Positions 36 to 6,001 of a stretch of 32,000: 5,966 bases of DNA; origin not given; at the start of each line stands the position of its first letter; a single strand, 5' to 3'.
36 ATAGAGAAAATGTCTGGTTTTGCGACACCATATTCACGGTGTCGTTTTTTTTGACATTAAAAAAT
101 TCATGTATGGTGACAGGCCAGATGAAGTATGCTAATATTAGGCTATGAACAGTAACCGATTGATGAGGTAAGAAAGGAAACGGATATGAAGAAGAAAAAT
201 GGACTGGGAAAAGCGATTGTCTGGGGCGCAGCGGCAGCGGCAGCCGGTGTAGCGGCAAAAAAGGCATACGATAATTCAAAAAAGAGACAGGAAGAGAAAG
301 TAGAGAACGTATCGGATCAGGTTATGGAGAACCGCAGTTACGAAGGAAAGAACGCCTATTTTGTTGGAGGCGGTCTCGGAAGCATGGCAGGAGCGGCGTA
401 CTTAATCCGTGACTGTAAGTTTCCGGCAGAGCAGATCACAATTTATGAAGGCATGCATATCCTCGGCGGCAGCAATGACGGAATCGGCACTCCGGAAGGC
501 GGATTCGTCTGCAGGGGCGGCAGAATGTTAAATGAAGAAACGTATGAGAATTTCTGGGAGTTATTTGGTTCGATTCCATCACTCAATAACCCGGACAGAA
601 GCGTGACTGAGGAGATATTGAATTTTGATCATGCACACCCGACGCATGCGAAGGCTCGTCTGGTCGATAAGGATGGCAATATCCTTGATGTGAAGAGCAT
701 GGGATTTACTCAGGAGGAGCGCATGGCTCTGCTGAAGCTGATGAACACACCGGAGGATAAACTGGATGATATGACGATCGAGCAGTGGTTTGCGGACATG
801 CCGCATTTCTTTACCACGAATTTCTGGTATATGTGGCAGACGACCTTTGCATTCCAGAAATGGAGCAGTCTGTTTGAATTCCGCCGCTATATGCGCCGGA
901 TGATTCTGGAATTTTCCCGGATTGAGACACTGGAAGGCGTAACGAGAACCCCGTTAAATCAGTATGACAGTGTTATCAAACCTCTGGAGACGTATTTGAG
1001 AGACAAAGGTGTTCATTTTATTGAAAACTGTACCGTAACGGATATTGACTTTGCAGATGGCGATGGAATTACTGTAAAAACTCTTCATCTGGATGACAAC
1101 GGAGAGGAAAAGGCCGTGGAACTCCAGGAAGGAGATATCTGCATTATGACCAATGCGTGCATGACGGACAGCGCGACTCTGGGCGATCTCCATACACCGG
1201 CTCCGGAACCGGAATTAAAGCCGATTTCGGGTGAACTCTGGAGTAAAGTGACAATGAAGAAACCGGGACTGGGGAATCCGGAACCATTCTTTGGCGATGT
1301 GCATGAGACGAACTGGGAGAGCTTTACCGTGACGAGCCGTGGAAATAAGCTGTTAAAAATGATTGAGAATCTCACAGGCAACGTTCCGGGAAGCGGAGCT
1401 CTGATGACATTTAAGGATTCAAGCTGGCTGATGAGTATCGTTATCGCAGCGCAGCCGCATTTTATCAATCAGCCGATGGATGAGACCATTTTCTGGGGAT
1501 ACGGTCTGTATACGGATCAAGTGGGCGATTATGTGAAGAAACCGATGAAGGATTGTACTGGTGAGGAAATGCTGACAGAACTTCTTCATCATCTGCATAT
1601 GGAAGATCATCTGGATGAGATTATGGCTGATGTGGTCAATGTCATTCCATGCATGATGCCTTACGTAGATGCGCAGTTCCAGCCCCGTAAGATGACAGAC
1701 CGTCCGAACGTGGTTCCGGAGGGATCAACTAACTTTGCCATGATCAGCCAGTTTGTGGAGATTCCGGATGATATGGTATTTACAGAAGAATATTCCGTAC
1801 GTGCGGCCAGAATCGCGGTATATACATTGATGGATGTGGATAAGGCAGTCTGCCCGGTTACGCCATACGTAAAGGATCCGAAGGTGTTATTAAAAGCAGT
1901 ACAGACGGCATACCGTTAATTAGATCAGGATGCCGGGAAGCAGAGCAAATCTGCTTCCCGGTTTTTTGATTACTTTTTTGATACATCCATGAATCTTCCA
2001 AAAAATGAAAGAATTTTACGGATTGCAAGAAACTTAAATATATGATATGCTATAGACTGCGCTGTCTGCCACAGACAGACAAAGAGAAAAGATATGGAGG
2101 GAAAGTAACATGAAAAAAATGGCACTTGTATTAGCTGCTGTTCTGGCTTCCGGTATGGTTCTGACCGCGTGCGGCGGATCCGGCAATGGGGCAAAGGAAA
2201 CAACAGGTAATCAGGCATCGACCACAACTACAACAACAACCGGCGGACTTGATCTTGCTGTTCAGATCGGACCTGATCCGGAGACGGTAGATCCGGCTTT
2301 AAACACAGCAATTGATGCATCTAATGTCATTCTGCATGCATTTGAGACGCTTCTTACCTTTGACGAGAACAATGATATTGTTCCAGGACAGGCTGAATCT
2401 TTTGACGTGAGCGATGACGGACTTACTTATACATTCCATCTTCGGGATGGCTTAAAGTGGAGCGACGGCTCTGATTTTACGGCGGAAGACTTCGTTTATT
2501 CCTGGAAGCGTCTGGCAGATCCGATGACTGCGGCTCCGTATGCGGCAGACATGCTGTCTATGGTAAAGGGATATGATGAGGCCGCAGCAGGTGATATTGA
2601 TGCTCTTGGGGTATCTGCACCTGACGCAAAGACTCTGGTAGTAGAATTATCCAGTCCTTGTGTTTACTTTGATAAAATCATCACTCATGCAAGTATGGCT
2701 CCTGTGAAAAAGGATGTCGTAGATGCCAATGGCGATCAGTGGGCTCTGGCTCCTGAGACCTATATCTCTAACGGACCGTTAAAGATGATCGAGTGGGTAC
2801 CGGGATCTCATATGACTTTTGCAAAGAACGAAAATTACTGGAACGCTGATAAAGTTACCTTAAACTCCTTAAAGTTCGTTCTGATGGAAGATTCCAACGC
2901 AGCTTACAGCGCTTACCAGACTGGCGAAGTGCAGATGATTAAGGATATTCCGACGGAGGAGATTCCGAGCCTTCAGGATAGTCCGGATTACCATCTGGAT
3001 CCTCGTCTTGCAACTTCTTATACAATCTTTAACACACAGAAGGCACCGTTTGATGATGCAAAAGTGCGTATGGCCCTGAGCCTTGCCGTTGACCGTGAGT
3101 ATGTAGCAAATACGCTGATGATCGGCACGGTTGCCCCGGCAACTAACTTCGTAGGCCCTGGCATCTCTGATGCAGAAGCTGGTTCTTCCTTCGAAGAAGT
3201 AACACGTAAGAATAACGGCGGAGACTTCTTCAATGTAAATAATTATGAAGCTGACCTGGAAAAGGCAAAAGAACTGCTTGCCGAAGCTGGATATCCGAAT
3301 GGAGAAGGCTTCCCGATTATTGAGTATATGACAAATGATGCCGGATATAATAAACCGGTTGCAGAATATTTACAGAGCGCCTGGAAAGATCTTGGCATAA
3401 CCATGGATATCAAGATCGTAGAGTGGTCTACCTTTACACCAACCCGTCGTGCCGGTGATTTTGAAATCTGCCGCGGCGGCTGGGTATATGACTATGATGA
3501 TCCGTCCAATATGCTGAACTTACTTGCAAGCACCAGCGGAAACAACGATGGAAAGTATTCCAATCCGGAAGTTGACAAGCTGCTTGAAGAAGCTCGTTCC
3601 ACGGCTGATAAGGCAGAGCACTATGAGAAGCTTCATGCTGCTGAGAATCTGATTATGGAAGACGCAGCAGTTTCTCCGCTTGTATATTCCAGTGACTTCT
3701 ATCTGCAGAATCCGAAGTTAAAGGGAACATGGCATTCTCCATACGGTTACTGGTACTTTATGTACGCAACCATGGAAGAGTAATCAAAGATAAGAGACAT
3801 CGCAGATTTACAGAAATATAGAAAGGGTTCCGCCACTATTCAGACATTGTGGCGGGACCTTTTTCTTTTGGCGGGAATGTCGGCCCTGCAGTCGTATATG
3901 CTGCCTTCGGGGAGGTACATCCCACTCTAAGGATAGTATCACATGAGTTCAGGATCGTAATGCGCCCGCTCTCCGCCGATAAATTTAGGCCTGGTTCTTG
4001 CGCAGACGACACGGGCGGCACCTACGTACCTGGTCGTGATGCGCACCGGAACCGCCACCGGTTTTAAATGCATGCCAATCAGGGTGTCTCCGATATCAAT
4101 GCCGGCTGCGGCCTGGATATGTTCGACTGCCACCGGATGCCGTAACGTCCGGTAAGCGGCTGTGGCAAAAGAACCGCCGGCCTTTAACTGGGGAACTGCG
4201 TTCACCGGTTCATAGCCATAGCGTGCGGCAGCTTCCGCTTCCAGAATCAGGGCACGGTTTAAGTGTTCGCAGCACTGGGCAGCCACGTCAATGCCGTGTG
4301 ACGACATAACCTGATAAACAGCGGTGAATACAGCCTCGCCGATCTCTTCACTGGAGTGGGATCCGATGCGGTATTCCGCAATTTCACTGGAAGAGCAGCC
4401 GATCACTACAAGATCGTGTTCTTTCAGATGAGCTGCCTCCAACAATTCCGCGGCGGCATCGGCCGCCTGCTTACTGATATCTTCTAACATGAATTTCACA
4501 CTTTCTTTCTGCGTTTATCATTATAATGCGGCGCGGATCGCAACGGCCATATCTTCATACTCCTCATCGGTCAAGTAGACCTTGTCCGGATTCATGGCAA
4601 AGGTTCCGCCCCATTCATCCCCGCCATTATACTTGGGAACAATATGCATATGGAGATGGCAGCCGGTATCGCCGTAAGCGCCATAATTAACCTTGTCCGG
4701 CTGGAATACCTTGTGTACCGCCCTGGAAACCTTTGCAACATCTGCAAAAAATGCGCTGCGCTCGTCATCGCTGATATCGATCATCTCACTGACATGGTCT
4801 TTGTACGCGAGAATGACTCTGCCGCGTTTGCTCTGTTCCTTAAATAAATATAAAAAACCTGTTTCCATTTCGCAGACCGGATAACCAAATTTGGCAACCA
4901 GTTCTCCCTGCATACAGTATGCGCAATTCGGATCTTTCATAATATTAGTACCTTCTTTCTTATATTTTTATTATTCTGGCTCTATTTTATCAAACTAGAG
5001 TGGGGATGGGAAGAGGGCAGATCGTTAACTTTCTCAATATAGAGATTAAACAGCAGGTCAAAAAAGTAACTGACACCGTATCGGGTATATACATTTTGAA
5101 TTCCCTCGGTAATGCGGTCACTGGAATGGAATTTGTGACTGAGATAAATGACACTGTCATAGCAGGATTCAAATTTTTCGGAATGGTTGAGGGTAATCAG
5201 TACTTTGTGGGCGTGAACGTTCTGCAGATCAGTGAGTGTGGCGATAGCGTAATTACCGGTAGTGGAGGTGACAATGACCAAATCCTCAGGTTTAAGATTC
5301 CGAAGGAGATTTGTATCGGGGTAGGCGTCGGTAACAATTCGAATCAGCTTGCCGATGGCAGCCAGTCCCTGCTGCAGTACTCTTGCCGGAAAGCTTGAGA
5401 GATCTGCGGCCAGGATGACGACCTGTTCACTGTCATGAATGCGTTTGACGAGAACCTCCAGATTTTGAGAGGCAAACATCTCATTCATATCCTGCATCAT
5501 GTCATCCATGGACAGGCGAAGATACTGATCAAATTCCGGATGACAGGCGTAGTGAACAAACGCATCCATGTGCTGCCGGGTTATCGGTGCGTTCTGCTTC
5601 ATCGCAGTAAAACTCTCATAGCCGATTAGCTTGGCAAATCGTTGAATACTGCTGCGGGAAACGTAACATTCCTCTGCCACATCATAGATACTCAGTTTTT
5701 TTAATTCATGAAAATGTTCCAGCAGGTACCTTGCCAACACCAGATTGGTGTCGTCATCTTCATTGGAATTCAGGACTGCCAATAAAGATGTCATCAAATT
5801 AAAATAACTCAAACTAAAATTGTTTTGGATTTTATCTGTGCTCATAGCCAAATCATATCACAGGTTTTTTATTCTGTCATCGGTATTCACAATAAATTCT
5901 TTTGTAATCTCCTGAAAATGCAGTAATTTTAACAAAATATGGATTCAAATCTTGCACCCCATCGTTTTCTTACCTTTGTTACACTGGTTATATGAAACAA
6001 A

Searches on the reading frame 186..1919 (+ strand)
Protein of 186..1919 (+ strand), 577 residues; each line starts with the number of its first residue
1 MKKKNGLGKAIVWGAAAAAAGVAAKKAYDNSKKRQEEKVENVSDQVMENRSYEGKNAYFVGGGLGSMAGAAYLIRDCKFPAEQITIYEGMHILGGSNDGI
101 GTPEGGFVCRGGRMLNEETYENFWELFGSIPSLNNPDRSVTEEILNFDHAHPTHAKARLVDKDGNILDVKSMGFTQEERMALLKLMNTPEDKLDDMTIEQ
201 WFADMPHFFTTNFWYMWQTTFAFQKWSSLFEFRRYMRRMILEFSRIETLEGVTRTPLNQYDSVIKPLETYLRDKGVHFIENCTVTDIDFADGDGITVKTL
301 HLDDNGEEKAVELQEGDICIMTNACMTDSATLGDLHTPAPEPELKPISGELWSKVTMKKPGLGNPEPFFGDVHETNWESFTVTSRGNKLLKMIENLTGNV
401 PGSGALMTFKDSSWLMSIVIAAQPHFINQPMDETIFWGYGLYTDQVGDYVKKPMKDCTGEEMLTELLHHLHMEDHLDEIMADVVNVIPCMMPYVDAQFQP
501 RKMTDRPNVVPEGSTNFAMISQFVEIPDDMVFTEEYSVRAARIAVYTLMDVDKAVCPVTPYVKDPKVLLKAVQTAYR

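Call 81: search_protein_families(library=pfam, proteins=[window:186-1919:+], max_evalue=0.00001)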
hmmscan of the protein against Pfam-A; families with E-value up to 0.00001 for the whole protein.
window:186-1919:+ (577 aa): 1 family
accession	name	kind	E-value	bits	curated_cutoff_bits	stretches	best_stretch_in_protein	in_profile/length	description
PF06100.17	MCRA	-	8.4e-205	681.7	23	1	55-546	2-495/495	MCRA family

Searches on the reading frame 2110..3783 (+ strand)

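Call 81: search_protein_families(library=pfam, proteins=[window:2110-3783:+], max_evalue=0.00001)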
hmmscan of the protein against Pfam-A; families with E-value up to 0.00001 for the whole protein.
window:2110-3783:+ (557 aa): 1 family
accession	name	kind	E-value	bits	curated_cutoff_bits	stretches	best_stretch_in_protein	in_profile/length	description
PF00496.27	SBP_bac_5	-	2.5e-99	333.3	32.4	1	90-479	2-367/368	Bacterial extracellular solute-binding proteins, family 5 Middle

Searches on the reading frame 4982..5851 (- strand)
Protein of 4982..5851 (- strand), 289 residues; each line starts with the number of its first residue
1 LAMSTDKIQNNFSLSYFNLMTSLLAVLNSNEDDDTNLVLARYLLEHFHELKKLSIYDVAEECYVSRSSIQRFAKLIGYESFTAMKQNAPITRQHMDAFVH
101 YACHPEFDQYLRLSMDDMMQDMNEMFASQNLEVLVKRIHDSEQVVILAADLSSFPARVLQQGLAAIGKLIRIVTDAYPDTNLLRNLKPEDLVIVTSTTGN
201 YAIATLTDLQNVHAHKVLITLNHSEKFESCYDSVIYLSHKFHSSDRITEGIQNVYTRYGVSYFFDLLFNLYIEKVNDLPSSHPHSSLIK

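Call 81: search_protein_families(library=pfam, proteins=[window:4982-5851:-], max_evalue=0.00001)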
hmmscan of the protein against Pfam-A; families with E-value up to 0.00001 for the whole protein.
window:4982-5851:- (289 aa): 1 family
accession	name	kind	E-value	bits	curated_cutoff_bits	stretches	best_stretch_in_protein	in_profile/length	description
PF01418.23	HTH_6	-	2e-10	40.9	28.3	1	39-85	21-67/77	Helix-turn-helix domain, rpiR family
